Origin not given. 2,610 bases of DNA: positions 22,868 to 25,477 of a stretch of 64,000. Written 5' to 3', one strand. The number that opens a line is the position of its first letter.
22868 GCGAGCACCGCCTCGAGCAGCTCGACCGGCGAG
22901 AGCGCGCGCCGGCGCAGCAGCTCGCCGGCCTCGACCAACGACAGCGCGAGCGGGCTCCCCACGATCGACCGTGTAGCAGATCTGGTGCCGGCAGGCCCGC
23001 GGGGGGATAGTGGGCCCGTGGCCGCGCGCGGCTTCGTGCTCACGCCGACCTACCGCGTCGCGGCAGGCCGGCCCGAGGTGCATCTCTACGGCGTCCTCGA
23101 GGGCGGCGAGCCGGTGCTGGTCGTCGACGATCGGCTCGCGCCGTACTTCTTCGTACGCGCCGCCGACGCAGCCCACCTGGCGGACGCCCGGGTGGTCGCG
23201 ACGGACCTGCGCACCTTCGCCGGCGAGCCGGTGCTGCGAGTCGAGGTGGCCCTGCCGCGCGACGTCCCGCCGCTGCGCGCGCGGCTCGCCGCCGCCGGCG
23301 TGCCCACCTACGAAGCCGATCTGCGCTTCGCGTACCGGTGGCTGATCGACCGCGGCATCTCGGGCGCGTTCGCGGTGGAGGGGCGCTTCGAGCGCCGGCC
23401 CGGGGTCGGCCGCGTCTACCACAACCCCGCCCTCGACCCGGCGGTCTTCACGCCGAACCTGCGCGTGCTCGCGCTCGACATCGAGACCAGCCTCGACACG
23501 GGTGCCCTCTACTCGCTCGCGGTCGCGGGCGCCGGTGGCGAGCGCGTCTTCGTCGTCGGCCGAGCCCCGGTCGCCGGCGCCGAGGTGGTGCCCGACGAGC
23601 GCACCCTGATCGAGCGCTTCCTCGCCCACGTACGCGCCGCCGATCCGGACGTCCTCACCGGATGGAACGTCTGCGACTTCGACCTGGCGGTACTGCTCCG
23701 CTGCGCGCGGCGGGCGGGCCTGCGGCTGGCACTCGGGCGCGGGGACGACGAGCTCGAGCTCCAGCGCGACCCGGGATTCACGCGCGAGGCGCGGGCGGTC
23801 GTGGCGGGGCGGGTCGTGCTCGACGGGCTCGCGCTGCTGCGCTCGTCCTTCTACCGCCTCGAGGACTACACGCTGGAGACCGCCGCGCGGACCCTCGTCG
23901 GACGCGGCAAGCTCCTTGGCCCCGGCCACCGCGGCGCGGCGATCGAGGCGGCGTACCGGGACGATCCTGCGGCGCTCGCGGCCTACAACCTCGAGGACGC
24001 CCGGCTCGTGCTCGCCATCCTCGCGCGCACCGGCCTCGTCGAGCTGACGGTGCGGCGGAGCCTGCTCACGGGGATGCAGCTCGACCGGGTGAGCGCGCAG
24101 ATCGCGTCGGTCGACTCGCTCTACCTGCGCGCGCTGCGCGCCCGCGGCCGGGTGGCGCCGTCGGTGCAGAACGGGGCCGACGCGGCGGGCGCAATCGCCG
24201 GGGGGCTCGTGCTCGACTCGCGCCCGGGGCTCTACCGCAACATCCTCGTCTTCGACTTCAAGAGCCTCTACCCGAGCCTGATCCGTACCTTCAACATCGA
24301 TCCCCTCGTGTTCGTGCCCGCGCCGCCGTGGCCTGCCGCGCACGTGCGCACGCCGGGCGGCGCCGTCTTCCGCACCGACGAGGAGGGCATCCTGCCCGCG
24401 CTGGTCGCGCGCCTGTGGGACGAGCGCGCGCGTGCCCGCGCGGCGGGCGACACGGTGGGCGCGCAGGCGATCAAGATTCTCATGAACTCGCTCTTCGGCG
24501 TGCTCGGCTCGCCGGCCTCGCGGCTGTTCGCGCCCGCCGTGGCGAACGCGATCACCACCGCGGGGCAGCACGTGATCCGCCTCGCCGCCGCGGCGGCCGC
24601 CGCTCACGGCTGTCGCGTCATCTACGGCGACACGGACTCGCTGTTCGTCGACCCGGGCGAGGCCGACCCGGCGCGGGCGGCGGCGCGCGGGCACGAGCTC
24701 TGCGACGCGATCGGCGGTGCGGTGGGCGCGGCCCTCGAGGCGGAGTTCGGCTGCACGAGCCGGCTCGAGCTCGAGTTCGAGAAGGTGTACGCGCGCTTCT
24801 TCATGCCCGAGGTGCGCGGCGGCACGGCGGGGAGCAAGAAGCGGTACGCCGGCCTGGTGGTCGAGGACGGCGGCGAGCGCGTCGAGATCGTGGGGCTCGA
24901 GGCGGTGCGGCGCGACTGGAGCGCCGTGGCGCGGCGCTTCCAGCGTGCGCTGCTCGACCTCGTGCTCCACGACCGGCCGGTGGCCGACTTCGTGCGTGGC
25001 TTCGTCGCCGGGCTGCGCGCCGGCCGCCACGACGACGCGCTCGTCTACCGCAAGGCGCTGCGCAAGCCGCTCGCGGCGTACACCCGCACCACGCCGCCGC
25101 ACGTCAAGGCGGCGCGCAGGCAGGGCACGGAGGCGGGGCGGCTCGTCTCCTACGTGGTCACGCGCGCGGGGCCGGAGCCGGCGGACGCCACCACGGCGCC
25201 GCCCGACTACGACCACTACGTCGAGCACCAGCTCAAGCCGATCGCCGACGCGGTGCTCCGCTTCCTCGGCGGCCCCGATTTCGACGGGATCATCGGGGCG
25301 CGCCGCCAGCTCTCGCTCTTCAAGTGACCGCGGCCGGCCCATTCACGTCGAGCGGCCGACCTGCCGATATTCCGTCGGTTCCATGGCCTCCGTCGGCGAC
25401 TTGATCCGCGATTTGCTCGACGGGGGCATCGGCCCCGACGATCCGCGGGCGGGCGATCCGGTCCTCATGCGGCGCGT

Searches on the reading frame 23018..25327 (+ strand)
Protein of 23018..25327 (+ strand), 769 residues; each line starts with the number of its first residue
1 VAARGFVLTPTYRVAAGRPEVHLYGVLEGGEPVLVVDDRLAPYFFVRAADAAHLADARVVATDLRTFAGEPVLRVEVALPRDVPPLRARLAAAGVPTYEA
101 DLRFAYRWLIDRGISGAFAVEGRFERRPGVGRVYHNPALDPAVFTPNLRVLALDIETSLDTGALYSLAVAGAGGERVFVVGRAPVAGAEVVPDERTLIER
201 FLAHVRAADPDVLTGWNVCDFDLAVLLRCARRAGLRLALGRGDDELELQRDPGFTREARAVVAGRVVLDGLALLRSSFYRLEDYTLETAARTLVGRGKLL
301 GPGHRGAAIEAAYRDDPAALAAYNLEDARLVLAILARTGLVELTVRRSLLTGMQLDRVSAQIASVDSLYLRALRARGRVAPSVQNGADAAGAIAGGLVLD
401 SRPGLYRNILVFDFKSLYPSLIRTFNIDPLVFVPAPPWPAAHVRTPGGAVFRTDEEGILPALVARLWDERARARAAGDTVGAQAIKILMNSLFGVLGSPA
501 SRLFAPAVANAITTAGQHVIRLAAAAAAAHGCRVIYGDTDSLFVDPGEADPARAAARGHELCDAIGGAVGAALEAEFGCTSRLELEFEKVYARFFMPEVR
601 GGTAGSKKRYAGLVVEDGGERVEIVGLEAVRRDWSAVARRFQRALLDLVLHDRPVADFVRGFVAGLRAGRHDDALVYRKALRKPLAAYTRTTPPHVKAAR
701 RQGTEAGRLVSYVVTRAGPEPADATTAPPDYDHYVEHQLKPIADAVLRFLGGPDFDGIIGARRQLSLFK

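Call 50: search_protein_families(library=ncbifam, proteins=[window:23018-25327:+])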
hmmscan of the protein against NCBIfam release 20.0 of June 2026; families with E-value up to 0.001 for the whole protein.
window:23018-25327:+ (769 aa): 9 families
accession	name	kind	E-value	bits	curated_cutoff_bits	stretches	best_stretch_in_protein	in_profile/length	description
NF004421.0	PRK05762.1-2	equivalog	8.4e-227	755.2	570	1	3-768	7-795/795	DNA polymerase II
NF004422.0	PRK05762.1-4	equivalog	2e-172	575.4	1103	1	4-765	6-788/789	DNA polymerase II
NF004420.0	PRK05762.1-1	equivalog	1.6e-151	506.6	1435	1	1-760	1-777/783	DNA polymerase II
TIGR00592.1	pol2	superfamily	4.2e-47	160.9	239.95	1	391-722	798-1137/1176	DNA polymerase (pol2)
NF004417.0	PRK05761.1-3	equivalog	4.6e-27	94.4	780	1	194-703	283-790/858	DNA-directed DNA polymerase I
NF004419.0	PRK05761.1-5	equivalog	2.1e-26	92.2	1285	2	478-716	652-877/932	DNA-directed DNA polymerase I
NF004415.0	PRK05761.1-1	equivalog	2.1e-23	82.2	1289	2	480-701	597-801/883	DNA-directed DNA polymerase I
NF004418.0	PRK05761.1-4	subfamily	1.3e-14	53.4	692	1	394-715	324-653/717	type B DNA-directed DNA polymerase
NF004416.0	PRK05761.1-2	equivalog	2.4e-13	49.4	516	1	394-714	319-612/665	type B DNA-directed DNA polymerase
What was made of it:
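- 23018..25327 (+): DNA polymerase II (polB). No operator was found near it. NCBIfam NF004421, 755 bits against 570 (call 50).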
